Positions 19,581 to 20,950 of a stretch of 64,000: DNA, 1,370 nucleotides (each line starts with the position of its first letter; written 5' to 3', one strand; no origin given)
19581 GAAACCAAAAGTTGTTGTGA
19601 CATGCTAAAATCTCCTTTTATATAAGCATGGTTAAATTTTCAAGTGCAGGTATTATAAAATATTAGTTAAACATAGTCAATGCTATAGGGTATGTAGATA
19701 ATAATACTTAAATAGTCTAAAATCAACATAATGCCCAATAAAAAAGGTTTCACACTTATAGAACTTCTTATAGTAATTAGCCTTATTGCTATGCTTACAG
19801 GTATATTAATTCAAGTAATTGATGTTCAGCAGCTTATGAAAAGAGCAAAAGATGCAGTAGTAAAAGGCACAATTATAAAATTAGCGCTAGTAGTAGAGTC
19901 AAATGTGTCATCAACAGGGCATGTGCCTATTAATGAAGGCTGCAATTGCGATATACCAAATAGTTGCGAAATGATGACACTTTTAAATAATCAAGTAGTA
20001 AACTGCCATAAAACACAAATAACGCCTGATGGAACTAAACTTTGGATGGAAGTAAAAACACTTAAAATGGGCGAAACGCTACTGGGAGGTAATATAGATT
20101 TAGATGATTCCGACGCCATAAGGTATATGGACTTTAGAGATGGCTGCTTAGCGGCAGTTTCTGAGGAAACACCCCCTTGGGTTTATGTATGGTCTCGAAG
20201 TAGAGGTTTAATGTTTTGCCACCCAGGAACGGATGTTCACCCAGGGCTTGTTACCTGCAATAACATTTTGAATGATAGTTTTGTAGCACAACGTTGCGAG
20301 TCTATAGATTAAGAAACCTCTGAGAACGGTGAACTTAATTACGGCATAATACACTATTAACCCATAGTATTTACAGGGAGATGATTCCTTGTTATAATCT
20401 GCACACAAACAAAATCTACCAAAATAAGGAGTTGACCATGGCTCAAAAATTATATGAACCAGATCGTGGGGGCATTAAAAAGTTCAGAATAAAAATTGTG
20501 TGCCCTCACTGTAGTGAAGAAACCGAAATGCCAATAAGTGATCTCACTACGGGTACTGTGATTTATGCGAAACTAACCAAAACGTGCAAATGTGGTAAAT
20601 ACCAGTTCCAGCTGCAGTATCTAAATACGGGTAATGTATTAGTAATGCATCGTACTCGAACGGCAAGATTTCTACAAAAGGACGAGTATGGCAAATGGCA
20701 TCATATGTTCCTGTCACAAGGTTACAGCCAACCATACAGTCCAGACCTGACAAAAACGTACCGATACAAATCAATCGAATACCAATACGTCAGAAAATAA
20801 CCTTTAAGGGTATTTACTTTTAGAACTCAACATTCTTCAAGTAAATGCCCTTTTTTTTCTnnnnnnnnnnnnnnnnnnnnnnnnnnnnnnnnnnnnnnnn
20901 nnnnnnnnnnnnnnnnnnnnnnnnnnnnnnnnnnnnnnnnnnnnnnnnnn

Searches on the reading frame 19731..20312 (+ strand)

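Call 3: search_protein_families(library=ncbifam, proteins=[window:19731-20312:+], max_evalue=1)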
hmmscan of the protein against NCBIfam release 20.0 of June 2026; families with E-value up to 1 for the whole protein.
window:19731-20312:+ (193 aa): 15 families
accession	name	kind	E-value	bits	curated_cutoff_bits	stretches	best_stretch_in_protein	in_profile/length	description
TIGR02532.1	IV_pilin_GFxxxE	domain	8.3e-07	28.6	16.3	1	4-26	1-23/24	prepilin-type N-terminal cleavage/methylation domain-containing protein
NF041013.1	T4P_ComGE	equivalog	6.4e-06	26.2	49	1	3-38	2-38/83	competence type IV pilus minor pilin ComGE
NF007862.0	PRK10574.1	equivalog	7.6e-06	26.1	138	1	2-77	2-75/145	prepilin peptidase-dependent pilin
TIGR01708.2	typeII_sec_gspH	equivalog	5.8e-05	23.2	80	1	5-34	2-31/169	type II secretion system minor pseudopilin GspH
NF041775.1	typeIV_PilA_Myxo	equivalog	0.00054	20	400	1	2-45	8-49/214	type IV pilin protein PilA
TIGR01710.1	typeII_sec_gspG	equivalog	0.00058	19.9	88.85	1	5-55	1-49/134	type II secretion system major pseudopilin GspG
NF007800.0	PRK10506.1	equivalog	0.00074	19.4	158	1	2-30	6-34/163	prepilin peptidase-dependent protein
NF040999.1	pilin_ComGC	equivalog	0.0011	19.1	75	1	4-44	1-43/84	competence type IV pilus major pilin ComGC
NF040982.1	ComGD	equivalog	0.0013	19.2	70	1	4-32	1-29/139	competence type IV pilus minor pilin ComGD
TIGR02596.1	TIGR02596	subfamily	0.014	15.5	70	1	7-39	1-37/196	Verru_Chthon cassette protein D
TIGR02599.1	TIGR02599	subfamily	0.03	13.6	256.5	1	6-40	1-36/361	Verru_Chthon cassette protein C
TIGR01711.1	gspJ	equivalog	0.066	13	64.85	1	5-32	1-28/192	type II secretion system minor pseudopilin GspJ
NF041002.1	pilin_ComGF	equivalog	0.12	12.5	80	1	4-32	1-29/139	competence type IV pilus minor pilin ComGF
NF038304.1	EPS_HpsC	equivalog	0.14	11.7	200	1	3-34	19-51/318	hormogonium polysaccharide secretion pseudopilin HpsC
TIGR01707.1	gspI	equivalog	0.31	11.5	44.35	1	6-46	1-38/101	type II secretion system minor pseudopilin GspI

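Call 4: search_protein_families(library=pfam, proteins=[window:19731-20312:+], max_evalue=1)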
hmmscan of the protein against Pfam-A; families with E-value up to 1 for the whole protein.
window:19731-20312:+ (193 aa): 2 families
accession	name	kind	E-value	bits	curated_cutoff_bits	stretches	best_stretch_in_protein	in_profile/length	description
PF07963.17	N_methyl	-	1.6e-08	34.2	21.2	1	1-26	1-26/27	Prokaryotic N-terminal methylation motif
PF05706.17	CDKN3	-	0.064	13.4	20.7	1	61-99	102-140/168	Cyclin-dependent kinase inhibitor 3 (CDKN3)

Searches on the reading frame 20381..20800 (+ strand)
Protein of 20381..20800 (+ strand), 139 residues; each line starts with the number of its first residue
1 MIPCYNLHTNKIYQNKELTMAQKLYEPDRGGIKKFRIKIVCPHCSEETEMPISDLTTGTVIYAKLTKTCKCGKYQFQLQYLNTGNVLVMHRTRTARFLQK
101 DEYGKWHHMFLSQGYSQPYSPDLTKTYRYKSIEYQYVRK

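Call 3: search_protein_families(library=ncbifam, proteins=[window:20381-20800:+], max_evalue=1)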
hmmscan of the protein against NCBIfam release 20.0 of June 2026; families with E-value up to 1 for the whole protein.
window:20381-20800:+ (139 aa): 1 family
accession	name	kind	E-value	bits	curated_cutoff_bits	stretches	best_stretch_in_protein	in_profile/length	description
NF038384.1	zinc_YnfU_fam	subfamily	0.0067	16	36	1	32-56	10-34/52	YnfU family zinc-binding protein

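Call 4: search_protein_families(library=pfam, proteins=[window:20381-20800:+], max_evalue=1)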
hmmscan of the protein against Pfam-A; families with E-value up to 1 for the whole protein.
window:20381-20800:+ (139 aa): 3 families
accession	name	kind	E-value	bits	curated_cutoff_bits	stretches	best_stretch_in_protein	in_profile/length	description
PF23499.1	YnfU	-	0.0087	16.4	27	1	32-55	10-33/49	YnfU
PF23454.1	Zn_ribbon_Brz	-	0.053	14.6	27.9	1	39-55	6-22/58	Transcriptional regulator Brz zinc beta ribbon domain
PF14255.11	Cys_rich_CPXG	-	0.085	13.2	25.2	1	39-59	1-20/52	Cysteine-rich CPXCG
